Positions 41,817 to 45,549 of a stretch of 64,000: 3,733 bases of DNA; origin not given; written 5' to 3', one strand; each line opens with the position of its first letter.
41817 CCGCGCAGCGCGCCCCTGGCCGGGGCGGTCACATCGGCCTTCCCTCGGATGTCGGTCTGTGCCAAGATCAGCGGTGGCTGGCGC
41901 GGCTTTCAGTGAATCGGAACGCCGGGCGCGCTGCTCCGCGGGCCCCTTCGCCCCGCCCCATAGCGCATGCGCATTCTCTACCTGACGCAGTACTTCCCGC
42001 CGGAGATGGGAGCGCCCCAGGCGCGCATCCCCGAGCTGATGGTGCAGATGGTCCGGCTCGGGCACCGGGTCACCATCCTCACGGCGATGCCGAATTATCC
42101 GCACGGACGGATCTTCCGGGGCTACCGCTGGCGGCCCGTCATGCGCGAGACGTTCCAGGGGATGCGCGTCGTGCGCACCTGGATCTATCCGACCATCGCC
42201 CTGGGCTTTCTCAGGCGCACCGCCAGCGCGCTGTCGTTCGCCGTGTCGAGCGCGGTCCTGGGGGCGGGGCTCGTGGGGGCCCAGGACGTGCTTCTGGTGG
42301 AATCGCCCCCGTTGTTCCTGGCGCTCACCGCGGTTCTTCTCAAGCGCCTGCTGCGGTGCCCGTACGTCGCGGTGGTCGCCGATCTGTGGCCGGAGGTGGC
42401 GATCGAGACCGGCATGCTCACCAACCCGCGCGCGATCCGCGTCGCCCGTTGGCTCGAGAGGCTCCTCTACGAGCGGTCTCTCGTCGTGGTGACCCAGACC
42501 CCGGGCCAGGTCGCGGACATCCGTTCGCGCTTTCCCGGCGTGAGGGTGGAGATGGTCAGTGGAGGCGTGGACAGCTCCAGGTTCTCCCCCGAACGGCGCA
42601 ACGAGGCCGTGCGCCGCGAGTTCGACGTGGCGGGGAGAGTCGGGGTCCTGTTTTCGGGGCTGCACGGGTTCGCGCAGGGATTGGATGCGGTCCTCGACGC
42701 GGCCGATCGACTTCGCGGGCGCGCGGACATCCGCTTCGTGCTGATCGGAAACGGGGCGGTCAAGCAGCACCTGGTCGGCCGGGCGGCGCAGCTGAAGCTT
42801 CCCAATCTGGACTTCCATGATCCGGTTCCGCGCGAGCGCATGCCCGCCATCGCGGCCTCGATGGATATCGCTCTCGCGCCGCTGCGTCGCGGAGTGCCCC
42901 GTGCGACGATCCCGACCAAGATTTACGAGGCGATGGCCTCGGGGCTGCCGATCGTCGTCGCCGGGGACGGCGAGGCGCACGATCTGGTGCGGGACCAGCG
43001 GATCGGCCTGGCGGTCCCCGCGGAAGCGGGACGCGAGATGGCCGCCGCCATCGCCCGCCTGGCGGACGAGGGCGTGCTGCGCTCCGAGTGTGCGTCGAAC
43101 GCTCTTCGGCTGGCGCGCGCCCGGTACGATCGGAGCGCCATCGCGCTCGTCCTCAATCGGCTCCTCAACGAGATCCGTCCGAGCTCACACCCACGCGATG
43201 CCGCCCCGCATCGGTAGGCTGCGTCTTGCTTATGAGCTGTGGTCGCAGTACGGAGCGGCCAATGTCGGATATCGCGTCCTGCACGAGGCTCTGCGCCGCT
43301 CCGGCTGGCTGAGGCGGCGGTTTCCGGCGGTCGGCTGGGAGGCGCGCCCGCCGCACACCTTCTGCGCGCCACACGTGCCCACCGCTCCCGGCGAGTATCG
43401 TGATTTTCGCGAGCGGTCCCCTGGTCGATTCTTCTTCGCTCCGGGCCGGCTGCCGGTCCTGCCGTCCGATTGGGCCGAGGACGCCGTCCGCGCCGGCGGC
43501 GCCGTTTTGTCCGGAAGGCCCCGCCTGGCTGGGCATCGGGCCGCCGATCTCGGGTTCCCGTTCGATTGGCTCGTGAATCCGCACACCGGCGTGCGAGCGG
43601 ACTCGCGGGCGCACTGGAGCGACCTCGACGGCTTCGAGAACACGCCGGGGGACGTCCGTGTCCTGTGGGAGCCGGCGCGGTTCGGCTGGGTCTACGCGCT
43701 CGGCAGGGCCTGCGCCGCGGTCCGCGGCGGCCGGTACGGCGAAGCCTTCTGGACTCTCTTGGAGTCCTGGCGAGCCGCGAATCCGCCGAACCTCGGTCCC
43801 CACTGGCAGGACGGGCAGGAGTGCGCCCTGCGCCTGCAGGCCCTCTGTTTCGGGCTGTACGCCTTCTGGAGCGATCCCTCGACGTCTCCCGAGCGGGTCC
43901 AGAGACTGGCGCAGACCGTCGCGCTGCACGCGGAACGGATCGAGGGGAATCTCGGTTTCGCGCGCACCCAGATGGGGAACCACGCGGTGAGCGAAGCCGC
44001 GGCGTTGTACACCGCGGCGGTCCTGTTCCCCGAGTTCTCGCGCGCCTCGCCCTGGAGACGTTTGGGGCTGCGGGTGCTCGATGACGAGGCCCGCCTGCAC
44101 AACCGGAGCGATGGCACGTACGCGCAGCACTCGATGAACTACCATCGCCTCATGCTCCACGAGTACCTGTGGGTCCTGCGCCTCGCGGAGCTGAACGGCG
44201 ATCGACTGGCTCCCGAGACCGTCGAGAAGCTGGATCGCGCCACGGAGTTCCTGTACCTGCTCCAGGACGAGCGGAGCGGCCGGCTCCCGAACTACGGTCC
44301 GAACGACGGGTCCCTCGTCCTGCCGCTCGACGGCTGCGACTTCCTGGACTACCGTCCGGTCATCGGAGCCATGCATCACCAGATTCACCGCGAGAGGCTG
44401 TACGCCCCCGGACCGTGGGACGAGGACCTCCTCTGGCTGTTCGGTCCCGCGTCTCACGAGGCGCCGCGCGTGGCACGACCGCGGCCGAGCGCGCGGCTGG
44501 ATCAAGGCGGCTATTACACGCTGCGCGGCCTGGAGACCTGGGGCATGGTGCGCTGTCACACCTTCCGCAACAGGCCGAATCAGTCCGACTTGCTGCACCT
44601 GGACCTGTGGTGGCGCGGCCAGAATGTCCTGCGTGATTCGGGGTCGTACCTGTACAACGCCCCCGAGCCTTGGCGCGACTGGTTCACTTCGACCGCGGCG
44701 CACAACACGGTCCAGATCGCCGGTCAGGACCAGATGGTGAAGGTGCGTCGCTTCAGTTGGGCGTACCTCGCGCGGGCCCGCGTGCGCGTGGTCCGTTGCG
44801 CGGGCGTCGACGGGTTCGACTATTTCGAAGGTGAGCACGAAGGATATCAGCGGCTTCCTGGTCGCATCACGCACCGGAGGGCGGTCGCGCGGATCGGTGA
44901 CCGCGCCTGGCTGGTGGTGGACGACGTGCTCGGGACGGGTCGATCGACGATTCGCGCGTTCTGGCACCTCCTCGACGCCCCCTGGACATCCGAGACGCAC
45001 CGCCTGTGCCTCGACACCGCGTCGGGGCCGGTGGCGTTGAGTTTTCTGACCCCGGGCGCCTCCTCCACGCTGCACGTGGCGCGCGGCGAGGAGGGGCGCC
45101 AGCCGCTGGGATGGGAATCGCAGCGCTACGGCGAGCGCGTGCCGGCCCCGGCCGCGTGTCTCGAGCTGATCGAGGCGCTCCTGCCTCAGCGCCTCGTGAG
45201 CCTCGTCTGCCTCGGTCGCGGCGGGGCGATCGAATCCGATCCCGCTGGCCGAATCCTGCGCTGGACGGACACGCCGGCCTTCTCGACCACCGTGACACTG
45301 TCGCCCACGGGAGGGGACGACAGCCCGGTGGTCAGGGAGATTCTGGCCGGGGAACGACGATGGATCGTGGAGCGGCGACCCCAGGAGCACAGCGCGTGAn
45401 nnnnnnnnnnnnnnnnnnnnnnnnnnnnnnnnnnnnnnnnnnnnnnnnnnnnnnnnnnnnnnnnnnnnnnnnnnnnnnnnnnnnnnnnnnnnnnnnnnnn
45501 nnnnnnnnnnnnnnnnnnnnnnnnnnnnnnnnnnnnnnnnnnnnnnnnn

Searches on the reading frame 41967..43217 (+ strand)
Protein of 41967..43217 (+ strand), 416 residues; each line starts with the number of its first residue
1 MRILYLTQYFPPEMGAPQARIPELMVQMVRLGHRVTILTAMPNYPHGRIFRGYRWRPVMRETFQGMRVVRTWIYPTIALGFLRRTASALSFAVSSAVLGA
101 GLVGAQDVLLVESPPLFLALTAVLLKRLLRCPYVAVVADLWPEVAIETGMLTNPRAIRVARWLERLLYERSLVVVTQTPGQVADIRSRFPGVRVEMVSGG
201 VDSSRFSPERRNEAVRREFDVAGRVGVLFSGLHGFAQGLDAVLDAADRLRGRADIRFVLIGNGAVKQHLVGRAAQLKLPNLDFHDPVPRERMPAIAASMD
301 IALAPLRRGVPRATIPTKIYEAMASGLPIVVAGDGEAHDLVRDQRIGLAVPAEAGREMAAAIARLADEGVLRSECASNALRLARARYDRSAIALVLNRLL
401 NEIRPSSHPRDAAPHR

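Call 7: search_protein_families(library=pfam, proteins=[window:41967-43217:+], max_evalue=0.001)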
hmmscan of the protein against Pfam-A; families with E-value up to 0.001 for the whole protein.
window:41967-43217:+ (416 aa): 5 families
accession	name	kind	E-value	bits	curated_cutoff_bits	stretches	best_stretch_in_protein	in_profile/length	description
PF13692.12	Glyco_trans_1_4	-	1.5e-20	74.3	27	1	227-367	4-141/142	Glycosyl transferases group 1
PF00534.26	Glycos_transf_1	-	9.2e-18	64.8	26.4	1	227-379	18-169/172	Glycosyl transferases group 1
PF13579.12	Glyco_trans_4_4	-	4.6e-14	53.5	29.7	1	16-198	2-156/158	Glycosyl transferase 4-like domain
PF13524.12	Glyco_trans_1_2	-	5.4e-09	36.6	25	1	244-388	7-134/144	Glycosyl transferase-like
PF13439.12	Glyco_transf_4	-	9.1e-07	29.5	28.5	1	23-205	10-170/170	Glycosyltransferase Family 4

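Call 8: search_protein_families(library=ncbifam, proteins=[window:41967-43217:+], max_evalue=0.00001)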
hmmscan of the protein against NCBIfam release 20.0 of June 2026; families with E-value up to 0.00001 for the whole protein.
window:41967-43217:+ (416 aa): 11 families
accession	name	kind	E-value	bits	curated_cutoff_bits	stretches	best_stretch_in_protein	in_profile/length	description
NF007640.0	PRK10307.1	subfamily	2.9e-50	171.4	276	1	1-404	1-405/411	WcaI family glycosyltransferase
TIGR04007.1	wcaI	equivalog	1.9e-18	66.3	800.45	1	1-353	1-360/407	colanic acid biosynthesis glycosyltransferase WcaI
TIGR04063.1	stp3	hypoth_equivalog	4.4e-18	65.4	442.05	1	106-383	93-375/397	TIGR04063 family PEP-CTERM/XrtA system glycosyltransferase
TIGR03088.1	stp2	hypoth_equivalog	2.5e-15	56.4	409.05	1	189-392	157-362/374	TIGR03088 family PEP-CTERM/XrtA system glycosyltransferase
NF053787.1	GlcN_PG_synth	equivalog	3.5e-13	49.1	480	1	117-387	93-343/361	N-acetylglucosaminyl phosphatidylglycerol synthase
NF041876.1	EPS_EpsE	equivalog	2.8e-10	40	400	1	192-393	186-386/389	exopolysaccharide biosynthesis GT4 family glycosyltransferase EpsE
TIGR02149.1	glgA_Coryne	subfamily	1.6e-07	30.9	302.4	1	110-368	86-351/391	glycogen synthase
TIGR04047.1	MSMEG_0565_glyc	hypoth_equivalog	4.9e-07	29.2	259.85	1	158-393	127-366/373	MSMEG_0565 family glycosyltransferase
NF047684.1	TeichurnBiosyTuaC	equivalog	8.4e-07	28.2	550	1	191-399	184-385/391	teichuronic acid biosynthesis protein TuaC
TIGR03449.1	mycothiol_MshA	equivalog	1.6e-06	27.3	462.5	1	173-385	167-386/406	D-inositol-3-phosphate glycosyltransferase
NF038298.1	EPS_HpsO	equivalog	2.5e-06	26.5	575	0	196-393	173-377/388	hormogonium polysaccharide biosynthesis glycosyltransferase HpsO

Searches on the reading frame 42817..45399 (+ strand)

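Call 7: search_protein_families(library=pfam, proteins=[window:42817-45399:+], max_evalue=0.001)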
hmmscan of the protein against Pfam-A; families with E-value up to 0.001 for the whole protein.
window:42817-45399:+ (860 aa): 2 families
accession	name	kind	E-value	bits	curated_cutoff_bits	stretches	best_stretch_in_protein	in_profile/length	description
PF07940.18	Hepar_II_III_C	-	2.3e-34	119.4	24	1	554-772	2-212/237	Heparinase II/III-like, C-terminal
PF16889.11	Hepar_II_III_N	-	3.1e-21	76.5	22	1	279-480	94-298/340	Heparinase II/III N-terminus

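Call 8: search_protein_families(library=ncbifam, proteins=[window:42817-45399:+], max_evalue=0.00001)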
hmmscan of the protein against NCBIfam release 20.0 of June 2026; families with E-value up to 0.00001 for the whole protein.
window:42817-45399:+ (860 aa): 2 families
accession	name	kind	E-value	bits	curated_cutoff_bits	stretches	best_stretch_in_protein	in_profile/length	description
NF045572.1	Hepsulflyase_bctds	equivalog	7.7e-20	71.1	600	1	314-479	186-353/706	heparin-sulfate lyase HepC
NF045573.1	Hepsulflyase_CFB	equivalog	1.6e-17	63.1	700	1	279-460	123-304/651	heparin-sulfate lyase HepC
